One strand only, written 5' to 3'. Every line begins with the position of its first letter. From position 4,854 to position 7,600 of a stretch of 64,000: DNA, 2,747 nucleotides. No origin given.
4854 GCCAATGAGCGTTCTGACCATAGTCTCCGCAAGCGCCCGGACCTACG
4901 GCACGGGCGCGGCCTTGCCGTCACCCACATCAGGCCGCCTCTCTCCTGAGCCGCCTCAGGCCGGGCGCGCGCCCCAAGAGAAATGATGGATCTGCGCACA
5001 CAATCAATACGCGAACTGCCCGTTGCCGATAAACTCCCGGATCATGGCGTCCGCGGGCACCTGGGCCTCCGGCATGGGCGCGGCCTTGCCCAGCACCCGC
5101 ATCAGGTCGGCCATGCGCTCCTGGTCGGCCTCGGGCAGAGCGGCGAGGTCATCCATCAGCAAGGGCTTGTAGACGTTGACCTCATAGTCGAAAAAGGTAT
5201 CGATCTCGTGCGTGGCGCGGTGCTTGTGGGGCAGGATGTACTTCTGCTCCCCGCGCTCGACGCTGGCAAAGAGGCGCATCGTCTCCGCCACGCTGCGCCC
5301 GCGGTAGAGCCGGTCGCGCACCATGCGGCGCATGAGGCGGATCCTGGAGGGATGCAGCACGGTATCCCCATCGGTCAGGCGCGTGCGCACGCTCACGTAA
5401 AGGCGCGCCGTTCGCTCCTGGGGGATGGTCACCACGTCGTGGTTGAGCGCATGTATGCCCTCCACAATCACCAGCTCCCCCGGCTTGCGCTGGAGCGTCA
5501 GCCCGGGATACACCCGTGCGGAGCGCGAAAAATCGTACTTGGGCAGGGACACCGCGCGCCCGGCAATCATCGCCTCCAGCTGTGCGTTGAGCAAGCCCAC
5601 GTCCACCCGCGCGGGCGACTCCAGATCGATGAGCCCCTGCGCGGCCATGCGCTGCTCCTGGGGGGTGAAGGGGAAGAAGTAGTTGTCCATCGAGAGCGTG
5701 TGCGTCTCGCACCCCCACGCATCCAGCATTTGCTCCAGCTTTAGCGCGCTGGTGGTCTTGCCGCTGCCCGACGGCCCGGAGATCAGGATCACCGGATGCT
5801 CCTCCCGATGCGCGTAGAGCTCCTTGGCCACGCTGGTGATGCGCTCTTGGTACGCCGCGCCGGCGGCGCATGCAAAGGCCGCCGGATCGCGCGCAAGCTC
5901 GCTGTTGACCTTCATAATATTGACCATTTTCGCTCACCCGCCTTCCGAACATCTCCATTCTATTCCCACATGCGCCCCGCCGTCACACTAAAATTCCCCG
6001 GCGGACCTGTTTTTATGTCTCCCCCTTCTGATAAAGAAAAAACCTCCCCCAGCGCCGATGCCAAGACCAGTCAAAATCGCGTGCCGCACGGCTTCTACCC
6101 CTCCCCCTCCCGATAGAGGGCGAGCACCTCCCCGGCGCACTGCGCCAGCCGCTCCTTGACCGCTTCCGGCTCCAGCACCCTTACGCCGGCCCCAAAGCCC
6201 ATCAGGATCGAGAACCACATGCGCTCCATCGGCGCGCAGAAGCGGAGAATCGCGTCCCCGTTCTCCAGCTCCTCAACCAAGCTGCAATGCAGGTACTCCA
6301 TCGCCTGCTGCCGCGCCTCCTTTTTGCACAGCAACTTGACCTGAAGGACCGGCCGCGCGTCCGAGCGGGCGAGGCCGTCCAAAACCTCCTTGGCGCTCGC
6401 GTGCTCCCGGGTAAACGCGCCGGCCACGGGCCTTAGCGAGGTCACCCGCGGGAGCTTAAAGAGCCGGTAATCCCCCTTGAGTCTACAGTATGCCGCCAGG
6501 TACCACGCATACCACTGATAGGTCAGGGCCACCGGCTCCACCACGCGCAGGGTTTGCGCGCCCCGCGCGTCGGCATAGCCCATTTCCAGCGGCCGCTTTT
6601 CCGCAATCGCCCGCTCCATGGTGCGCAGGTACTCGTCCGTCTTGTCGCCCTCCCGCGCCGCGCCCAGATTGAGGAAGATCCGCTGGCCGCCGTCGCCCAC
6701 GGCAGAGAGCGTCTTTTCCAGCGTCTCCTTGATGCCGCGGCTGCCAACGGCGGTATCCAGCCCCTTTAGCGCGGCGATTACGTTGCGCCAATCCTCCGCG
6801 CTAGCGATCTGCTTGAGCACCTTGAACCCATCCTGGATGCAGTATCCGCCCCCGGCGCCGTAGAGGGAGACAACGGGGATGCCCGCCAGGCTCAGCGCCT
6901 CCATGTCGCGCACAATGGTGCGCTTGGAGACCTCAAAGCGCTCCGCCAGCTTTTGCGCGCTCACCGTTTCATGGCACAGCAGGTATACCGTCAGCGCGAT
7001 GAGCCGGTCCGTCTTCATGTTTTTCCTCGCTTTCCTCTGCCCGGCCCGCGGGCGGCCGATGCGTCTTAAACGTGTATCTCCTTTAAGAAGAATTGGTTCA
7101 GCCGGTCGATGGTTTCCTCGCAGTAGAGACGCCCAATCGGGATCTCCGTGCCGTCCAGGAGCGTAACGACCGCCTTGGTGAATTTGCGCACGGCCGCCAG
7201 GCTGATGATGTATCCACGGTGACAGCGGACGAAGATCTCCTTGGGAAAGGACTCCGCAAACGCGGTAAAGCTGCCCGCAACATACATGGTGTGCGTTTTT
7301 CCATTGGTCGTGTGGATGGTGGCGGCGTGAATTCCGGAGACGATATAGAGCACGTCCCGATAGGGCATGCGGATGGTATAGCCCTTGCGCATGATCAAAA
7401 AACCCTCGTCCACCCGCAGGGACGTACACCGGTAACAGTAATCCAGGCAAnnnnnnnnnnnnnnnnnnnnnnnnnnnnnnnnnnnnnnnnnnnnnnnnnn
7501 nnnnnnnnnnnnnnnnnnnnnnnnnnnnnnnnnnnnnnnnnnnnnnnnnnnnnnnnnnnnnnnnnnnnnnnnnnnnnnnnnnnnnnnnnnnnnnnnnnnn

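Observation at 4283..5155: Five tandem, progressively decayed copies of the last ~145 bp of a kinase CDS fill its downstream intergenic region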

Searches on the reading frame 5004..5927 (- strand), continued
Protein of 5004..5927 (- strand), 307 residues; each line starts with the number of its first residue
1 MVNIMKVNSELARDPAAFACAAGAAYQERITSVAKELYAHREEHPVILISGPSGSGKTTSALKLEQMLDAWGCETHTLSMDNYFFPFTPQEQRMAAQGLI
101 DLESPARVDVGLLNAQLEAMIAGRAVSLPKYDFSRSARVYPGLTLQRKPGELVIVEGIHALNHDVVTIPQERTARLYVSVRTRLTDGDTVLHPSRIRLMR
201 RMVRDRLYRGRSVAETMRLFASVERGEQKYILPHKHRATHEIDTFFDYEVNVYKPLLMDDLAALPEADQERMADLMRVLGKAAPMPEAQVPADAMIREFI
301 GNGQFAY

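Call 37: search_protein_families(library=padloc, proteins=[window:5004-5927:-], max_evalue=0.01)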
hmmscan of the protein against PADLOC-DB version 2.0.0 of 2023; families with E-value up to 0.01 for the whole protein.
window:5004-5927:- (307 aa): 1 family
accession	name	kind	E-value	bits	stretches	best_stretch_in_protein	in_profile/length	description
PDLC04140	mad8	-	0.0061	14.1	1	42-68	25-51/314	mads_8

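Call 38: list_cluster_members(proteins=[P0001])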
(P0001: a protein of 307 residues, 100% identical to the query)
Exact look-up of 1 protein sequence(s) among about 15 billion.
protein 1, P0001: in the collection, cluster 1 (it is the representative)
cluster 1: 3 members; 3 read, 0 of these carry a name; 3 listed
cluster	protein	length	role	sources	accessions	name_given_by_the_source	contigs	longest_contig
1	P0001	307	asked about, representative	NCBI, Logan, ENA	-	-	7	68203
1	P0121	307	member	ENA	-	-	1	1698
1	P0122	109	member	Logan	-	-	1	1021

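Call 41: find_encoding_contigs(protein=P0122, flank=3000, max_places=5)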
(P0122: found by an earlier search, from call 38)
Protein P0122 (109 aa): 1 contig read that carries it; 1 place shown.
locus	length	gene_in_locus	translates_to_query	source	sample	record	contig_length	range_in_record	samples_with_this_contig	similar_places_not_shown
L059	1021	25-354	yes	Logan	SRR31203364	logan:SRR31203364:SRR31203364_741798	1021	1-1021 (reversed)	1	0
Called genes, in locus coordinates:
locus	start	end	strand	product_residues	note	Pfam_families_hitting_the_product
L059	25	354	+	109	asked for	-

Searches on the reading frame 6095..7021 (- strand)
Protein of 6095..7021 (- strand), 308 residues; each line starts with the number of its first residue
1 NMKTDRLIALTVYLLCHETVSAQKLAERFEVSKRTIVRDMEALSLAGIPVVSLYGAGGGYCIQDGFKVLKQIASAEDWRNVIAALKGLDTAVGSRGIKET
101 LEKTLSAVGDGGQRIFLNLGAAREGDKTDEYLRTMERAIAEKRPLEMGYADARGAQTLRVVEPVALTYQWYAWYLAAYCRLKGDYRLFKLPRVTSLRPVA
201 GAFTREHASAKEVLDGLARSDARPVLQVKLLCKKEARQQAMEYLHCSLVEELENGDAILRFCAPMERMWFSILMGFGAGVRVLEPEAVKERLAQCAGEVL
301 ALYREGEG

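Call 37: search_protein_families(library=padloc, proteins=[window:6095-7021:-], max_evalue=0.01)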
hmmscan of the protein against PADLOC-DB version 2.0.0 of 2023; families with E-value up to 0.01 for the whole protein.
window:6095-7021:- (308 aa): 7 families
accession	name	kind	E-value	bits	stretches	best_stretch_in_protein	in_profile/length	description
PDLC01457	WYL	-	8.6e-48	160.9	1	2-287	1-228/229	"CAS-I,CAS-II,CAS-III,CAS-IV,CAS-V,CAS-VI; associated_signaling"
PDLC01652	WYL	-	6.5e-26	89.6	1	125-297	13-159/162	"CAS-I,CAS-II,CAS-III,CAS-IV,CAS-V,CAS-VI; associated_signaling"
PDLC01484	WYL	-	3.8e-06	24.3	1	26-198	119-284/437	"CAS-I,CAS-II,CAS-III,CAS-IV,CAS-V,CAS-VI; associated_signaling"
PDLC01510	WYL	-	3.8e-06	24.3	1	26-198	119-284/437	"CAS-I,CAS-II,CAS-III,CAS-IV,CAS-V,CAS-VI; associated_signaling"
PDLC01766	Cas3c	-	4.8e-06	23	1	3-303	6-316/1009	-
PDLC01046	WYL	-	0.00017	18.9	1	101-197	177-280/435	HTH-WYL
PDLC03787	RTasWYL-YodC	-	0.0026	14.9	1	135-198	282-349/354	DRT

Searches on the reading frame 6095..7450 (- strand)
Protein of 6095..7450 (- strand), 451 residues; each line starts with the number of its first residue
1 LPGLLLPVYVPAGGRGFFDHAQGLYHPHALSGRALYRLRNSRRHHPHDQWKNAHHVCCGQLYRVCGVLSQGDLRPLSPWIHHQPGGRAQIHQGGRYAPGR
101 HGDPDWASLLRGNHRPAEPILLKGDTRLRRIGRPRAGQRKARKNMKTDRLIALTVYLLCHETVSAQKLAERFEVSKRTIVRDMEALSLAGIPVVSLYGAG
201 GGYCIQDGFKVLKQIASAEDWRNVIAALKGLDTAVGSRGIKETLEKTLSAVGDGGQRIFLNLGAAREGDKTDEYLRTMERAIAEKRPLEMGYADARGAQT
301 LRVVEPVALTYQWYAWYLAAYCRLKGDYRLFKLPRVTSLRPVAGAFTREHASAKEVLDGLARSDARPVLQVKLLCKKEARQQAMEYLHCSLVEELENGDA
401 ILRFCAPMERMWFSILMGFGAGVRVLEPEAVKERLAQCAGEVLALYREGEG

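Call 8: search_protein_families(library=pfam, proteins=[window:6095-7450:-], max_evalue=0.01)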
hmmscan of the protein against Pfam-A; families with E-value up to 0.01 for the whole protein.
window:6095-7450:- (451 aa): 7 families
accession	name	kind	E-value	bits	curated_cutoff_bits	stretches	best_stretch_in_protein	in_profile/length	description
PF13280.12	WYL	-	1.8e-18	66.7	21.8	1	273-340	1-69/70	WYL domain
PF08279.18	HTH_11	-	3e-11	43.5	25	1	160-202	13-53/55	HTH domain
PF25583.1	WCX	-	1.2e-08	35.6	23.9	1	368-441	2-74/76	WCX domain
PF08220.18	HTH_DeoR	-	4.4e-06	26.8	21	1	151-198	3-49/57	DeoR-like helix-turn-helix domain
PF19187.6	HTH_PafC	-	8.2e-06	26.1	32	1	148-192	4-48/115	PafC helix-turn-helix domain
PF02082.26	Rrf2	-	0.00037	21.1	30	1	153-206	11-66/132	Iron-dependent Transcriptional regulator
PF09182.16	PuR_N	-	0.0011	19.4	24.6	1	146-186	2-44/70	Bacterial purine repressor, N-terminal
